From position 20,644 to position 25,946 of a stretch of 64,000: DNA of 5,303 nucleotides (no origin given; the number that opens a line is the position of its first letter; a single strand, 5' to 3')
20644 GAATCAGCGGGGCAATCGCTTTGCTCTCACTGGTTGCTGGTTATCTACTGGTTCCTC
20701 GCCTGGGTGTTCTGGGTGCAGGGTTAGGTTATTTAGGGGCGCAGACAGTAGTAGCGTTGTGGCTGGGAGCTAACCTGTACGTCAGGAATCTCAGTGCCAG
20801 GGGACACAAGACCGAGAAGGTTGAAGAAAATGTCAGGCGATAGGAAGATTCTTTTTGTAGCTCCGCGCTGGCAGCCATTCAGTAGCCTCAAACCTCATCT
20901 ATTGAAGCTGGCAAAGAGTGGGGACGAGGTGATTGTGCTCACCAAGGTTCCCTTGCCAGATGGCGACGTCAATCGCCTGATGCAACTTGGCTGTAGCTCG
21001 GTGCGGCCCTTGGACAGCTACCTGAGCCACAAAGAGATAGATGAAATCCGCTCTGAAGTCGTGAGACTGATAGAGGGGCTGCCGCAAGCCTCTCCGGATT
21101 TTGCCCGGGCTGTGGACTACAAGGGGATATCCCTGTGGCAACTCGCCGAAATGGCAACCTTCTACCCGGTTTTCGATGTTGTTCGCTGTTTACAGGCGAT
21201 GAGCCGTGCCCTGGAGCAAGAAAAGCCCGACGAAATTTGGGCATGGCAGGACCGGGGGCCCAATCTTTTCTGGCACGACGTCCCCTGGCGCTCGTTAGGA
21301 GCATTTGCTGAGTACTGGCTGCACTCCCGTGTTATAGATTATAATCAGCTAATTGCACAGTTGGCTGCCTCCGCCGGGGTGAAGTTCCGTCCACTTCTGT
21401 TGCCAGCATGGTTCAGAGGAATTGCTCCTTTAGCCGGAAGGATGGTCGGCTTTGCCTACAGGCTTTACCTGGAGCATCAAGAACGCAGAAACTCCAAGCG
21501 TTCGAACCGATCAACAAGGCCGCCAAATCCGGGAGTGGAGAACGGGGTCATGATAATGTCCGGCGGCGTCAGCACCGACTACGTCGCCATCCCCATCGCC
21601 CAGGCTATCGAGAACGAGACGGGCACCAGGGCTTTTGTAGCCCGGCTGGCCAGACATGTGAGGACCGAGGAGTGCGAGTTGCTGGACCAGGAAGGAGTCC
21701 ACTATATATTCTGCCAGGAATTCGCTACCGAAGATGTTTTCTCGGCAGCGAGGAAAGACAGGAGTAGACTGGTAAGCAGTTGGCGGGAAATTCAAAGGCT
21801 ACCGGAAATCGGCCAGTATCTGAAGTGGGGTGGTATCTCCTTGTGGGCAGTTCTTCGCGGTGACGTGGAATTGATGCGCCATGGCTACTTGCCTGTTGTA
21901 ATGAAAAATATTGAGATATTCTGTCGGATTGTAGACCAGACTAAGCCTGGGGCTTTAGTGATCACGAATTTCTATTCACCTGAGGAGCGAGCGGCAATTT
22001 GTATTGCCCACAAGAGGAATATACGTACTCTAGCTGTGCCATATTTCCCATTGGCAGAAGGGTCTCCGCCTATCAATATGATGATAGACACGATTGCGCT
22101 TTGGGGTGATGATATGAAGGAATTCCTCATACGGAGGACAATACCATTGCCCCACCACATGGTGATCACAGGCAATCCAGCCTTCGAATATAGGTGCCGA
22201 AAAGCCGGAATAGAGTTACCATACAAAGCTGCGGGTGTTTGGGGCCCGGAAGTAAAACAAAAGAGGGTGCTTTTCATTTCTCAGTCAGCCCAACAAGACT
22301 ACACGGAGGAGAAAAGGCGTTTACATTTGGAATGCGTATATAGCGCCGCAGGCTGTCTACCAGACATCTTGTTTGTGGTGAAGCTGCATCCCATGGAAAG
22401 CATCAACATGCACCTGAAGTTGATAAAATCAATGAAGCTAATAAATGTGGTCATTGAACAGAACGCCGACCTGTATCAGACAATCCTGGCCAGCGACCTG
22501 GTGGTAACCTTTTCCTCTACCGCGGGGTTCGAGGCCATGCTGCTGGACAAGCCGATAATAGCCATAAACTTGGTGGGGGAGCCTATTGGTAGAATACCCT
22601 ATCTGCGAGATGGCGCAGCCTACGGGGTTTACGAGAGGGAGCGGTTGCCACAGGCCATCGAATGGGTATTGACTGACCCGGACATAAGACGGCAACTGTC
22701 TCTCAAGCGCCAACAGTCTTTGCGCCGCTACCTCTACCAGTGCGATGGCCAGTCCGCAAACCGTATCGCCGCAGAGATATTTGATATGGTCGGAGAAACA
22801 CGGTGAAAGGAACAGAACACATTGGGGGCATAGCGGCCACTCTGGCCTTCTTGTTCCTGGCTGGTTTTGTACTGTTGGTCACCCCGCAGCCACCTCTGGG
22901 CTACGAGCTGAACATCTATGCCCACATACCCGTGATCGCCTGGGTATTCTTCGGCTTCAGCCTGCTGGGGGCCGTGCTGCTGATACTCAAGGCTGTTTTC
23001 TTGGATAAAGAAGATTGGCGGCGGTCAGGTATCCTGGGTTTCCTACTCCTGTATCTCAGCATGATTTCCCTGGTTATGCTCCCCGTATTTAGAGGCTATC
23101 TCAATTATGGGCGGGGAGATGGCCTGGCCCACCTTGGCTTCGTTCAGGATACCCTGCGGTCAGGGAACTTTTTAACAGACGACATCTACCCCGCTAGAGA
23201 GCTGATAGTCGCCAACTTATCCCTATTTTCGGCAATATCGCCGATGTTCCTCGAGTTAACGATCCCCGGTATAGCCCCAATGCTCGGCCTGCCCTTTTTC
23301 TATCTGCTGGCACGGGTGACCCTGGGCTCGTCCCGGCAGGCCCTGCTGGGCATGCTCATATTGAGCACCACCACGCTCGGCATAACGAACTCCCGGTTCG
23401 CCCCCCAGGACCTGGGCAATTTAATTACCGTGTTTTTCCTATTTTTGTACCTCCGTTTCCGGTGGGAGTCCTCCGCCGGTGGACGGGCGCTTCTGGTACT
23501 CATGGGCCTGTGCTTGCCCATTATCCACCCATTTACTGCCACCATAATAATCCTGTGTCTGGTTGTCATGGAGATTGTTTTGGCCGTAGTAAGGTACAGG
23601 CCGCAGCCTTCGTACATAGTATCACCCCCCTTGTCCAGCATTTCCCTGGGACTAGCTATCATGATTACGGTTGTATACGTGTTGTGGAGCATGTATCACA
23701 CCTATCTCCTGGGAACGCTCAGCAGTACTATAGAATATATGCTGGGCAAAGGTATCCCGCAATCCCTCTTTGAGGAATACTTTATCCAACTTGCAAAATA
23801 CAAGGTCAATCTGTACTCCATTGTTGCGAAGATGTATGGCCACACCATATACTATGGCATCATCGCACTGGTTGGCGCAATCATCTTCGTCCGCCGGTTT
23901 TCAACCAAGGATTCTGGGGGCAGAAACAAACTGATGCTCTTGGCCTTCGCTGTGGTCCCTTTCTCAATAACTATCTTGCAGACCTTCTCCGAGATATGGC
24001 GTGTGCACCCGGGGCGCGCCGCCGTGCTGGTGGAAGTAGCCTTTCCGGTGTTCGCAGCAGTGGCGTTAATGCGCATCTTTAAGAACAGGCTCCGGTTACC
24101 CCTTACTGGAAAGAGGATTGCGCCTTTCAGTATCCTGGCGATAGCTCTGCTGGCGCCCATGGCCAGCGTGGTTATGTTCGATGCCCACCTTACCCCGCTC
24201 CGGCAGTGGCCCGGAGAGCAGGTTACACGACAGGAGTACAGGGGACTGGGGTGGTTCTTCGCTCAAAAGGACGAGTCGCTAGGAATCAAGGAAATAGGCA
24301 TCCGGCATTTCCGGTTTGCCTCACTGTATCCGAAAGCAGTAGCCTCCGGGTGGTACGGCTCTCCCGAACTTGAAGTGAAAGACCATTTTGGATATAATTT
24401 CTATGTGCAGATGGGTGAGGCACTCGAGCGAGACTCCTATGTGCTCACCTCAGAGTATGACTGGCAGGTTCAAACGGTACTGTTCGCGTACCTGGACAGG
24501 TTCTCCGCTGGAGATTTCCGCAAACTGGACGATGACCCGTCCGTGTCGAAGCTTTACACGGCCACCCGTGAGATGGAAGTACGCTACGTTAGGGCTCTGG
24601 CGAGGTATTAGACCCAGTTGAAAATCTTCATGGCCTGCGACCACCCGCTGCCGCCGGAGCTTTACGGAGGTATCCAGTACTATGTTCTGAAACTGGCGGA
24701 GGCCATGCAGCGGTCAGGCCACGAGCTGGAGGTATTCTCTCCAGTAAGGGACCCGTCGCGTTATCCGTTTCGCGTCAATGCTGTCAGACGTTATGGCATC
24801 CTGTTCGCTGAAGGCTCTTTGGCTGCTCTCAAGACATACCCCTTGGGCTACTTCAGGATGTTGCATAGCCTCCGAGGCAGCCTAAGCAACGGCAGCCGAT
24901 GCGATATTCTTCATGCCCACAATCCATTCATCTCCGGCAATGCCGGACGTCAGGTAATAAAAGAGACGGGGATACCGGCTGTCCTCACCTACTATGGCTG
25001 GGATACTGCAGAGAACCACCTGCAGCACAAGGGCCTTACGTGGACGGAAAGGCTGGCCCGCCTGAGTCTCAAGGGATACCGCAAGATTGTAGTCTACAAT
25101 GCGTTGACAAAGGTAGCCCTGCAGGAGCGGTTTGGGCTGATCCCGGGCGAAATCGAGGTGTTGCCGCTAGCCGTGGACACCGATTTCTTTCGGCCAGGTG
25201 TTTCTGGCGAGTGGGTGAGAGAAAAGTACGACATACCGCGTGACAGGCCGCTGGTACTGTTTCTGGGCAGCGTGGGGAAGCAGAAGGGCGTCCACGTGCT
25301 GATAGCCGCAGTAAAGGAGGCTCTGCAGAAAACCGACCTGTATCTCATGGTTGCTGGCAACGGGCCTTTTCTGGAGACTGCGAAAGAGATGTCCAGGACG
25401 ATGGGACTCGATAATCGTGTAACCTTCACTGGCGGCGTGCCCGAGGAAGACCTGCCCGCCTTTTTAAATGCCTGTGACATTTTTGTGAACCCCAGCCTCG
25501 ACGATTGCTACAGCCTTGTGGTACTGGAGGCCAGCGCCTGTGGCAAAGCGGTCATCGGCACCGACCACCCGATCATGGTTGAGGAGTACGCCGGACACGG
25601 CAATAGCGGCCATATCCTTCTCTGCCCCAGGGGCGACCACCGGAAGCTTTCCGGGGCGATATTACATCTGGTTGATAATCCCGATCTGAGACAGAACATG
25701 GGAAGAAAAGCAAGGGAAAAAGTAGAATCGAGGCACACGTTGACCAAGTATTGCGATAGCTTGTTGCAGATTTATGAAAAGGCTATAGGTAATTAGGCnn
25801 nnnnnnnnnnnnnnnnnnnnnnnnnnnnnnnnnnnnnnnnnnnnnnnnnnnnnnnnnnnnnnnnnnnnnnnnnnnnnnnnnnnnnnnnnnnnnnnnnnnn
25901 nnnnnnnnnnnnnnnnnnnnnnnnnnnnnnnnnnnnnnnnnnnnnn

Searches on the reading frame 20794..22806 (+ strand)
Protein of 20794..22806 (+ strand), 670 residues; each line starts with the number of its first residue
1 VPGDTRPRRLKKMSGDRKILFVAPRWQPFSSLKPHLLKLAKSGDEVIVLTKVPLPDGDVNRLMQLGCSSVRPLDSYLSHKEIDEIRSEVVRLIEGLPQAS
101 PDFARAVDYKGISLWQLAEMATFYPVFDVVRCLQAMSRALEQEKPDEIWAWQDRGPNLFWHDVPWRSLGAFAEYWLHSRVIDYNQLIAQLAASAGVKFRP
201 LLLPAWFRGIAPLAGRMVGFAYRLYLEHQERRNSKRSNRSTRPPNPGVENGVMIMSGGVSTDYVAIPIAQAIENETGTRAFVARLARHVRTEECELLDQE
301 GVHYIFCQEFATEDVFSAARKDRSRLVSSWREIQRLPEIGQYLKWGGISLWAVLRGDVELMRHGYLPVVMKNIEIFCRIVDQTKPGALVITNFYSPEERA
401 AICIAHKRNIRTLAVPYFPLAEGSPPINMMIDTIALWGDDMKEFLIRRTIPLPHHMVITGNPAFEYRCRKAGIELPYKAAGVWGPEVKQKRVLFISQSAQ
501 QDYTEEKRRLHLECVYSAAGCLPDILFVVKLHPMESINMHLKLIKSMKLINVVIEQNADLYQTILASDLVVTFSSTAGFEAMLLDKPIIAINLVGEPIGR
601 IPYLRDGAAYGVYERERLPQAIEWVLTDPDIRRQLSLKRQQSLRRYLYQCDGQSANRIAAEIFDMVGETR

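Call 9: search_protein_families(library=pfam, proteins=[window:20794-22806:+], max_evalue=0.00001)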
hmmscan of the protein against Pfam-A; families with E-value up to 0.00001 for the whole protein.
window:20794-22806:+ (670 aa): 1 family
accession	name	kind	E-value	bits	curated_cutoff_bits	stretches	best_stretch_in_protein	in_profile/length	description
PF04464.20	Glyphos_transf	-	7.7e-06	25.5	22.1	0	522-663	226-366/367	CDP-Glycerol:Poly(glycerophosphate) glycerophosphotransferase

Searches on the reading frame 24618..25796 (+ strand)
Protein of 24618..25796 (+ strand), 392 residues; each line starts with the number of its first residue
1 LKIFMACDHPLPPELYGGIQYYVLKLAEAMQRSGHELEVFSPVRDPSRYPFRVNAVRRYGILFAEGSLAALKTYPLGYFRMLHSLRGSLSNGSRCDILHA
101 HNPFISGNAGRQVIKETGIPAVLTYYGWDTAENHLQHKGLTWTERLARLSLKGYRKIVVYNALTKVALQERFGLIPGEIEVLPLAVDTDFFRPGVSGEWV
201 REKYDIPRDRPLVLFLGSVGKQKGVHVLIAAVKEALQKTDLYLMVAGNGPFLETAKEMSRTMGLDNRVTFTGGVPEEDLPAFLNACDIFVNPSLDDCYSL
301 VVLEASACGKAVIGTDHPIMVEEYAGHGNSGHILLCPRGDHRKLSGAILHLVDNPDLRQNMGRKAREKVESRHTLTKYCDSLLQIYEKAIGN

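Call 9: search_protein_families(library=pfam, proteins=[window:24618-25796:+], max_evalue=0.00001)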
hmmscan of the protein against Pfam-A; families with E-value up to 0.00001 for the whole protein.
window:24618-25796:+ (392 aa): 5 families
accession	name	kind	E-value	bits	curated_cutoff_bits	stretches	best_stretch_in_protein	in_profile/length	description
PF00534.26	Glycos_transf_1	-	5.3e-35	120.9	26.4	1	201-367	6-171/172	Glycosyl transferases group 1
PF13692.12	Glyco_trans_1_4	-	4.4e-30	105.2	27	1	210-354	1-142/142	Glycosyl transferases group 1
PF13439.12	Glyco_transf_4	-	3.3e-21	76.5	28.5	1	16-189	1-169/170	Glycosyltransferase Family 4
PF13579.12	Glyco_trans_4_4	-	2.8e-17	63.9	29.7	1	17-184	1-157/158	Glycosyl transferase 4-like domain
PF13524.12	Glyco_trans_1_2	-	2.3e-10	41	25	1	240-383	14-143/144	Glycosyl transferase-like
